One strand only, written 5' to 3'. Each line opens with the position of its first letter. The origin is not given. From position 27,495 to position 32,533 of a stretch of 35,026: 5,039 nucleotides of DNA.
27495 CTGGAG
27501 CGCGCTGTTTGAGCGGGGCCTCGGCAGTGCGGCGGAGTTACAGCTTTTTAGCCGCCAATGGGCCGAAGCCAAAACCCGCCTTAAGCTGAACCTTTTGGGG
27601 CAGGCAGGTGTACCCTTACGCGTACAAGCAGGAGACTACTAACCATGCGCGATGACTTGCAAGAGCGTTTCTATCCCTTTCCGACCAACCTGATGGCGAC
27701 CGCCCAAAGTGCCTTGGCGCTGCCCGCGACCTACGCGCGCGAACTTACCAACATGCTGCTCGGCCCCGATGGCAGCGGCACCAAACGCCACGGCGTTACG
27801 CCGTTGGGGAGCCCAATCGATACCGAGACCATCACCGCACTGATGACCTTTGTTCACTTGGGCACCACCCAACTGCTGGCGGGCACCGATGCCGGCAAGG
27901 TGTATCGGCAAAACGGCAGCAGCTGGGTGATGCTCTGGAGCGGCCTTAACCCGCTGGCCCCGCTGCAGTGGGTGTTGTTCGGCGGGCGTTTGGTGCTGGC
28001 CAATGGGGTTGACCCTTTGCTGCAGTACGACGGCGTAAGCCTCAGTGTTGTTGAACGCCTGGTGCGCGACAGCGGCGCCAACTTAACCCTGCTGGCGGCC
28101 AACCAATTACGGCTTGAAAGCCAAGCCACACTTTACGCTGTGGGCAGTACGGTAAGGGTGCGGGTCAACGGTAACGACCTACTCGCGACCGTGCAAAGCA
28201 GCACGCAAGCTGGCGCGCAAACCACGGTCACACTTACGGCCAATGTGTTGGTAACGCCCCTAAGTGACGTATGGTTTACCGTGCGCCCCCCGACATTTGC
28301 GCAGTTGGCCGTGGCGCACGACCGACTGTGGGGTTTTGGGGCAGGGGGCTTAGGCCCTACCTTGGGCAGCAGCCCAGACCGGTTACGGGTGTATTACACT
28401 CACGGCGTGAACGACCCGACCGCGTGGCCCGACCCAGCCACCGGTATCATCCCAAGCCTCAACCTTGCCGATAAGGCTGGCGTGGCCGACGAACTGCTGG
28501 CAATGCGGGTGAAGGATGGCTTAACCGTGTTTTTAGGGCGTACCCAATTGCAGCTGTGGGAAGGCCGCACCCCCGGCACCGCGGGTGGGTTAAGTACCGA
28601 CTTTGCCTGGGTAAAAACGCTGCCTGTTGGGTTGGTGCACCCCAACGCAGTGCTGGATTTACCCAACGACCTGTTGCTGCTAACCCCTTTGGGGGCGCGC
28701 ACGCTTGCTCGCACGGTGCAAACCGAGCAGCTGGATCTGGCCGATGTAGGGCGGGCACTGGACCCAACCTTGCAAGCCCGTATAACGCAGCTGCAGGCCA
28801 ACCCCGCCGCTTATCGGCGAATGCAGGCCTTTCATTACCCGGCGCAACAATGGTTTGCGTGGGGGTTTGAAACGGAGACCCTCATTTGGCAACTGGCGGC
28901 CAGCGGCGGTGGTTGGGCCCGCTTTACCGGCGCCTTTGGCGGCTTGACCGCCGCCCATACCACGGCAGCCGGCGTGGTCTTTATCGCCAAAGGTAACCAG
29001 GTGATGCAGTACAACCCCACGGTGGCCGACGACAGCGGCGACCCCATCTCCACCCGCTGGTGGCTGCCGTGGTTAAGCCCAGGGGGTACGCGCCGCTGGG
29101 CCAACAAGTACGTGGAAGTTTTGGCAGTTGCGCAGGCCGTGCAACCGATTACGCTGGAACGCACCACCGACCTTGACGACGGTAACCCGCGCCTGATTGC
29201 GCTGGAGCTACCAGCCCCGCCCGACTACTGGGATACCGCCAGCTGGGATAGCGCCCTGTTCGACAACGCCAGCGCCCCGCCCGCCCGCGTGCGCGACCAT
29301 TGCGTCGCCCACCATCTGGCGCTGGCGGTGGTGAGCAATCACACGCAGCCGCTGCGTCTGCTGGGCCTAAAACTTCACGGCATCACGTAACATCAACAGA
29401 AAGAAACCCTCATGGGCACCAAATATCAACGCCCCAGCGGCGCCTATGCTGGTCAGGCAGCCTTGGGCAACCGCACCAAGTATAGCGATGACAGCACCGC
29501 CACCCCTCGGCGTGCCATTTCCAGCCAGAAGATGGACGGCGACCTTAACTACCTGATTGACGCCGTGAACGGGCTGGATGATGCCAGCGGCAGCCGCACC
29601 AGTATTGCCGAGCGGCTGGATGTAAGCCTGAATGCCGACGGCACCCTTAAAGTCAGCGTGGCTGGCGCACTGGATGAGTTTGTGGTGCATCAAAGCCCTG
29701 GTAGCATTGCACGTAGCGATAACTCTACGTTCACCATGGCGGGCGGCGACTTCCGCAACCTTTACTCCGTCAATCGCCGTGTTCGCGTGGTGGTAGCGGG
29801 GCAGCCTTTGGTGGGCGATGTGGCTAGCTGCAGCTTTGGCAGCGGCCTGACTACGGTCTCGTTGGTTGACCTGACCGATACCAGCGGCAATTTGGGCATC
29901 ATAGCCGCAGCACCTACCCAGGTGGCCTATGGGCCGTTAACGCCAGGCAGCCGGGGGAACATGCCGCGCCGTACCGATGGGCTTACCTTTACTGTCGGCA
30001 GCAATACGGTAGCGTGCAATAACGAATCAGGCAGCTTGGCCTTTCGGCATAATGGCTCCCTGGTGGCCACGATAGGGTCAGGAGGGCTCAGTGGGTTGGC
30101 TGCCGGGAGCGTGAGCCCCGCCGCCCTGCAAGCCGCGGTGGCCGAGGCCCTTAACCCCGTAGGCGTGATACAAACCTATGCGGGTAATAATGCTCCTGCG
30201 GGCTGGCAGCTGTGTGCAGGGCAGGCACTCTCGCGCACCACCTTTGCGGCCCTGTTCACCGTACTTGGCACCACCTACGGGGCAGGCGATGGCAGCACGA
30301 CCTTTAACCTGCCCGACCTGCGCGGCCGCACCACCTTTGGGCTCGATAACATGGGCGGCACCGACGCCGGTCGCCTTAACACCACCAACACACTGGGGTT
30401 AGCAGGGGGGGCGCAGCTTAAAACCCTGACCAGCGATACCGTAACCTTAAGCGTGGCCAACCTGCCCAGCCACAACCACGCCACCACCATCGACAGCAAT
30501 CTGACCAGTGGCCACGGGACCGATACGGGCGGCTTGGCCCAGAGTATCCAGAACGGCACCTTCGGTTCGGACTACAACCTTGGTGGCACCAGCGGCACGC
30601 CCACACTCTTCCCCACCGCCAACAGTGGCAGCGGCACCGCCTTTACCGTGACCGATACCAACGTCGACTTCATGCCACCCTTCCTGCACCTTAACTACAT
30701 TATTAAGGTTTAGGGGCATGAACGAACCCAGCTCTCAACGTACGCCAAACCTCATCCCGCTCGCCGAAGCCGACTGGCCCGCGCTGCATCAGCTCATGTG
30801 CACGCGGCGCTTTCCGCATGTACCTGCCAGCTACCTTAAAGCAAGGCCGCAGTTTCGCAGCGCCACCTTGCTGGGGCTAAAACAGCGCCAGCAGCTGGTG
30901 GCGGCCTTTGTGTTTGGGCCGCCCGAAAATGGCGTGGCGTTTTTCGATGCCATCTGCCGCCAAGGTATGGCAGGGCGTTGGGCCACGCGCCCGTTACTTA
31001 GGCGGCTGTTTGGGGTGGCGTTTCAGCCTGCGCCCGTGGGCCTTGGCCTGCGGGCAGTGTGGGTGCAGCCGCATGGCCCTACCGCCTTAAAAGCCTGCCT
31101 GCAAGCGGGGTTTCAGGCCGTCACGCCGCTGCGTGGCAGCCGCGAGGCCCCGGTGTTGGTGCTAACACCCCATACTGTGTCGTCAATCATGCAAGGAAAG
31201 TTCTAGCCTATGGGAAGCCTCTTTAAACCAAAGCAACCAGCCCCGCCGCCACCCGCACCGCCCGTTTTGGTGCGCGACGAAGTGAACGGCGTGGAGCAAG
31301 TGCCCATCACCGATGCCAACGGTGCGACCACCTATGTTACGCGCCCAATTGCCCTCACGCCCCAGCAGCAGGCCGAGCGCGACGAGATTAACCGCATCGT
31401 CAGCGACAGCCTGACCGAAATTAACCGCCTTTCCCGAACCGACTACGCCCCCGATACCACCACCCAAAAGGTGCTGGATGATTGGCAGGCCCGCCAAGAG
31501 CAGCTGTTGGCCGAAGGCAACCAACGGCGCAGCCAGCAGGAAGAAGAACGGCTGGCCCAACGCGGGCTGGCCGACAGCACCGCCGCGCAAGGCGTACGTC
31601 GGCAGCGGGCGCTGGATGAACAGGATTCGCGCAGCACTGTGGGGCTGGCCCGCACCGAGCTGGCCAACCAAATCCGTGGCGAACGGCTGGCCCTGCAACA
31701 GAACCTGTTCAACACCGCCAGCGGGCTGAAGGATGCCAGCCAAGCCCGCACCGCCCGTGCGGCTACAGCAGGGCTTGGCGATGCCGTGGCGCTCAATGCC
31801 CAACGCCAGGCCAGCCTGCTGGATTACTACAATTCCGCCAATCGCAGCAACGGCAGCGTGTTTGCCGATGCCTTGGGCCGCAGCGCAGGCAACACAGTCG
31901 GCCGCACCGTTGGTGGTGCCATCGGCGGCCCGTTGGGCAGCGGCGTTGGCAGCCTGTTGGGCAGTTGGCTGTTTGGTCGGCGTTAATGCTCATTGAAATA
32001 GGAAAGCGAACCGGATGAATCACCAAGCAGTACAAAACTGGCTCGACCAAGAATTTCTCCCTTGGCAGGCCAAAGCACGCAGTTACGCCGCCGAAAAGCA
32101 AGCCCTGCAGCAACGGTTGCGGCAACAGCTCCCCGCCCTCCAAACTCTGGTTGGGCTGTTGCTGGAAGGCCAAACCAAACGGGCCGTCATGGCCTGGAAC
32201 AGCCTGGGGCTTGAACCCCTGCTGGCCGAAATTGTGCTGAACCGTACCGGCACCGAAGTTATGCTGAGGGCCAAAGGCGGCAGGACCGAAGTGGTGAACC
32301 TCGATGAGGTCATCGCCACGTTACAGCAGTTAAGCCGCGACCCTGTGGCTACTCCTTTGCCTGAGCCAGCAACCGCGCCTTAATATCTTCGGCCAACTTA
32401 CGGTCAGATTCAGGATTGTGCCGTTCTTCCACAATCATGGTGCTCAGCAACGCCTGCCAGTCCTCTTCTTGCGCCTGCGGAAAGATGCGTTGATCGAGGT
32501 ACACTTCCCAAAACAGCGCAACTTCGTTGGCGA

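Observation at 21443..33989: Compact head-tail-lysis-only, short-tailed-phage-like cluster between rpsP and popZ: candidate GTA-like / domesticated particle locus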

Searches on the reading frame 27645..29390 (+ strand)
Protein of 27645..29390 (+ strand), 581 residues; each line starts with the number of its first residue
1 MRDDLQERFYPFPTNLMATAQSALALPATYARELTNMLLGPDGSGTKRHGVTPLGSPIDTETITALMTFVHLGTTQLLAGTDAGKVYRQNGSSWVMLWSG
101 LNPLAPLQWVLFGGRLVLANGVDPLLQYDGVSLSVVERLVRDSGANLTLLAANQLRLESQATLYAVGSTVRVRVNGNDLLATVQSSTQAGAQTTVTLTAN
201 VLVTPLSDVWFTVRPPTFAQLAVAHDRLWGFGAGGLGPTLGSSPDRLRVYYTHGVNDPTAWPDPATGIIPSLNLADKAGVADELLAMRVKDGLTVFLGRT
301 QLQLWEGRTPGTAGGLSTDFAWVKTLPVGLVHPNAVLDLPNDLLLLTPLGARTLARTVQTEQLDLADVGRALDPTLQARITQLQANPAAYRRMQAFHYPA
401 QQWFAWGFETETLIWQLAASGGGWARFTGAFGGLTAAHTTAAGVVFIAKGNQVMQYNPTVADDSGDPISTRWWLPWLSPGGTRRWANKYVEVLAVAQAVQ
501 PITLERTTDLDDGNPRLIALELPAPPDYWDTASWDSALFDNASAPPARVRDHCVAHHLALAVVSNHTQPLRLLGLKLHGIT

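Call 5: search_protein_families(library=pfam, proteins=[window:27645-29390:+], max_evalue=0.01)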
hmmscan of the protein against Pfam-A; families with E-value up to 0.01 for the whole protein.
window:27645-29390:+ (581 aa): 0 families

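Call 7: search_protein_families(library=phrogs, proteins=[window:27645-29390:+], max_evalue=0.01)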
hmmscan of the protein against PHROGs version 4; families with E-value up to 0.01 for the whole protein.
window:27645-29390:+ (581 aa): 1 family
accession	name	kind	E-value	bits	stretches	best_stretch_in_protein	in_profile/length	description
phrog_5107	-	lysis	5.2e-17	62.4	1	290-574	235-522/533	amidase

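Call 31: search_protein_families(library=ncbifam, proteins=[window:27645-29390:+], max_evalue=1)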
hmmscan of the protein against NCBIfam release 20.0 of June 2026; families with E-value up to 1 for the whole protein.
window:27645-29390:+ (581 aa): 0 families

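Call 33: search_solved_structures(query=window:27645-29390:+, max_evalue=1)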
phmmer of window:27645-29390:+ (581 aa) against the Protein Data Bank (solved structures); distinct sequences matched with E-value up to 1: 2.
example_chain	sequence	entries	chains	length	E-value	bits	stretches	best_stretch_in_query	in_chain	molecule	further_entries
4xuy_A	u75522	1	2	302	0.04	15.9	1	367-444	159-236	Probable endo-1,4-beta-xylanase C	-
2xzz_A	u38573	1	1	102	0.8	11.6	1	33-91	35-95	PROTEIN-GLUTAMINE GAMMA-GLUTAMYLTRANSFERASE K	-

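Call 88: search_solved_structures(query=A6, max_evalue=1)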
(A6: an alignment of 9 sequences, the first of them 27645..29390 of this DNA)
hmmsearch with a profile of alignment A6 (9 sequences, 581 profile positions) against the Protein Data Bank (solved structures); distinct sequences matched with E-value up to 1: 3.
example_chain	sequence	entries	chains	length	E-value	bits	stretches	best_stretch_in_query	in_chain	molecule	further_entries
1m6j_A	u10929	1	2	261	0.1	14.1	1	160-256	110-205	Triosephosphate Isomerase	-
4lhq_B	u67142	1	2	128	0.13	13.7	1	140-196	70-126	Camelid nanobody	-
1w2y_A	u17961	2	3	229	0.96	10.9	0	445-527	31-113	DEOXYURIDINE 5'-TRIPHOSPHATE NUCLEOTIDE HYDROLASE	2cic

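Call 93: search_dna_similar(query=window:27645-29390:+, collection=phages, mode=protein, max_rows=12, max_evalue=0.001)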
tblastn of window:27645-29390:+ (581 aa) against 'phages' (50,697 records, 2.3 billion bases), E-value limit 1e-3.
Records with a match: 1; places in all: 1; records where one place covers at least 80% of the query: 0.
Best place of each record, by identity: <60% 1.
By first word of the organism name: Megaira 1.
By host as written in the record: Candidatus Megaira polyxenophila 1.
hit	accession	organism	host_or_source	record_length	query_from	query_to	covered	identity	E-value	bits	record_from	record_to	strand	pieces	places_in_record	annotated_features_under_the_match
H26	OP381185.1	Megaira polyxenophila phage MAnkyphage_25.80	Candidatus Megaira polyxenophila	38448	90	422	57%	27.0%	2e-14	83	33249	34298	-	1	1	tail tubular protein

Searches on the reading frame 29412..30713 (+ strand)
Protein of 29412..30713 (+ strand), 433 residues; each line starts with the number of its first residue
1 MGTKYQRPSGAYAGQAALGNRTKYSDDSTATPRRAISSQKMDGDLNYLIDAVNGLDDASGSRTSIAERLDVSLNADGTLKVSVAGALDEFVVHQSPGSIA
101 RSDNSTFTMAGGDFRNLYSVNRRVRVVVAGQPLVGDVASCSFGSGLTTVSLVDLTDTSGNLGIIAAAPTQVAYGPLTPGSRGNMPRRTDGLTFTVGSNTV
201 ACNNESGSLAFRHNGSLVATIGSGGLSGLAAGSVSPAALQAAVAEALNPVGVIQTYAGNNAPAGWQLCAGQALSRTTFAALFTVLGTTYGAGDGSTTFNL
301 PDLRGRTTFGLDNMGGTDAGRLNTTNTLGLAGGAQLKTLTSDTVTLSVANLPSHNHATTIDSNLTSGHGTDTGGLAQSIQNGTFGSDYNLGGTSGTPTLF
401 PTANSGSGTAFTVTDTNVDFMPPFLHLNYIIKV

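Call 5: search_protein_families(library=pfam, proteins=[window:29412-30713:+], max_evalue=0.01)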
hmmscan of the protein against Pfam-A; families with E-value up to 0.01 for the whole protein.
window:29412-30713:+ (433 aa): 1 family
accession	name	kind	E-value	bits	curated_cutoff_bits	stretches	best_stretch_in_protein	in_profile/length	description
PF07484.17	Collar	-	4.3e-24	84.7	24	1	251-307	1-56/57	Phage Tail Collar Domain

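Call 7: search_protein_families(library=phrogs, proteins=[window:29412-30713:+], max_evalue=0.01)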
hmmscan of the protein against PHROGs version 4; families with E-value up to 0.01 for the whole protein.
window:29412-30713:+ (433 aa): 21 families
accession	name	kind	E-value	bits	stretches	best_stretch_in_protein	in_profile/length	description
phrog_9116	-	tail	1.1e-28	101.3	1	229-358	41-155/455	tail protein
phrog_8763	-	tail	2.2e-26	93.3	1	240-433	534-748/1024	tail protein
phrog_1858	-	tail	2.2e-17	63.3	1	241-359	131-251/1018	tail fiber protein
phrog_25747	-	tail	9.5e-17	61.2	1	243-387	673-822/901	tail fiber protein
phrog_523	-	tail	2.3e-16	60.7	1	231-385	469-613/673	tail collar fiber protein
phrog_19618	-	tail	4.2e-16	59.9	1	241-366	130-241/387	tail collar protein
phrog_327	-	tail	2e-15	58.2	1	217-396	265-405/618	tail protein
phrog_1800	-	tail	1.3e-13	51.7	1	221-433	363-545/545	tail collar fiber protein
phrog_38759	-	unknown function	1.8e-12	47.6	1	255-366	760-865/920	-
phrog_14307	-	unknown function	1.5e-11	45.1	1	245-326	45-116/137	-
phrog_2097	-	tail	4.3e-09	36.6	1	241-372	379-478/644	tail fiber protein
phrog_31611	-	tail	1.1e-08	35.7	1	262-369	176-271/385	tail collar protein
phrog_3100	-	tail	1.6e-08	36.2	1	246-321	216-281/382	tail fiber protein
phrog_6256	-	tail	4.2e-08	33.7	1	238-389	279-396/686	tail fiber protein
phrog_4924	-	tail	8.3e-05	21.6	1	263-313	594-652/1022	short tail fiber protein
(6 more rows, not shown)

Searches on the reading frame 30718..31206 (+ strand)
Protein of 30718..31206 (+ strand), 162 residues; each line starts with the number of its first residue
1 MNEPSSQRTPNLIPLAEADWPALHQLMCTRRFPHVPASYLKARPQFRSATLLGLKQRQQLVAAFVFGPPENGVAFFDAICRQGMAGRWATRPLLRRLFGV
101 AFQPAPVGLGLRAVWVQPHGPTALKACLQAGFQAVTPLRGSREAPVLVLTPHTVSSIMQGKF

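Call 5: search_protein_families(library=pfam, proteins=[window:30718-31206:+], max_evalue=0.01)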
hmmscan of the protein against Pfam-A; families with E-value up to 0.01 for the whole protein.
window:30718-31206:+ (162 aa): 0 families

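Call 7: search_protein_families(library=phrogs, proteins=[window:30718-31206:+], max_evalue=0.01)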
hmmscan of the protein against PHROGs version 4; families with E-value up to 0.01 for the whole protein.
window:30718-31206:+ (162 aa): 0 families

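Call 31: search_protein_families(library=ncbifam, proteins=[window:30718-31206:+], max_evalue=1)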
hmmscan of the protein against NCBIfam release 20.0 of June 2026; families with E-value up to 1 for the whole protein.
window:30718-31206:+ (162 aa): 0 families

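Call 45: search_protein_families(library=pfam, proteins=[window:30718-31206:+], max_evalue=1)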
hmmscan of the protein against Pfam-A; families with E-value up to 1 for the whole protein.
window:30718-31206:+ (162 aa): 0 families

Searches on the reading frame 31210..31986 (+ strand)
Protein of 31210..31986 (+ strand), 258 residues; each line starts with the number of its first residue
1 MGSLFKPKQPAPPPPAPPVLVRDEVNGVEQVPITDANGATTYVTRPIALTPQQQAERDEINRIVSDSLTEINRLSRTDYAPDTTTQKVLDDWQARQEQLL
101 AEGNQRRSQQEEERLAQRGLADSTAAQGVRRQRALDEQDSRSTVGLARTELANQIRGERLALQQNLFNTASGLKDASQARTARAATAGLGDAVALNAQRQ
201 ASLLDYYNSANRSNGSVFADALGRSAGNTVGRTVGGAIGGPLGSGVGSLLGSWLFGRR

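Call 6: search_protein_families(library=pfam, proteins=[window:31210-31986:+], max_evalue=0.01)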
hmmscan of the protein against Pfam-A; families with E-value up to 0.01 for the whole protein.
window:31210-31986:+ (258 aa): 0 families

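Call 8: search_protein_families(library=phrogs, proteins=[window:31210-31986:+], max_evalue=0.01)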
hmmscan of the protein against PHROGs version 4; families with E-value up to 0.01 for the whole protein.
window:31210-31986:+ (258 aa): 0 families

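Call 31: search_protein_families(library=ncbifam, proteins=[window:31210-31986:+], max_evalue=1)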
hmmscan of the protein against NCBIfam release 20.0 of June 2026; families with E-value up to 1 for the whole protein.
window:31210-31986:+ (258 aa): 0 families

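Call 45: search_protein_families(library=pfam, proteins=[window:31210-31986:+], max_evalue=1)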
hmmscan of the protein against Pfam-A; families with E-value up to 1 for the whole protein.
window:31210-31986:+ (258 aa): 1 family
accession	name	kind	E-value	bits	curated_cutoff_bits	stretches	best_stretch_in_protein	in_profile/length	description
PF13488.11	Gly-zipper_Omp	-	0.24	11.8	25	1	221-248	12-40/46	Glycine zipper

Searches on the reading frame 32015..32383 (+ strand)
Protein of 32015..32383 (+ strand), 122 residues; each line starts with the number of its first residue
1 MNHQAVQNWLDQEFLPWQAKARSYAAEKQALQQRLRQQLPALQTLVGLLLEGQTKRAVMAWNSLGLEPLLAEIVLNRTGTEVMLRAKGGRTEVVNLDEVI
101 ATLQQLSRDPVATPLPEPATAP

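Call 6: search_protein_families(library=pfam, proteins=[window:32015-32383:+], max_evalue=0.01)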
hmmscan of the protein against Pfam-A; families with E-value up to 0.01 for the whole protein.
window:32015-32383:+ (122 aa): 0 families

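Call 8: search_protein_families(library=phrogs, proteins=[window:32015-32383:+], max_evalue=0.01)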
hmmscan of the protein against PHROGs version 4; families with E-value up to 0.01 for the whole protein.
window:32015-32383:+ (122 aa): 0 families

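Call 31: search_protein_families(library=ncbifam, proteins=[window:32015-32383:+], max_evalue=1)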
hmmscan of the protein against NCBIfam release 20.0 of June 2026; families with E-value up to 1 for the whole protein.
window:32015-32383:+ (122 aa): 0 families
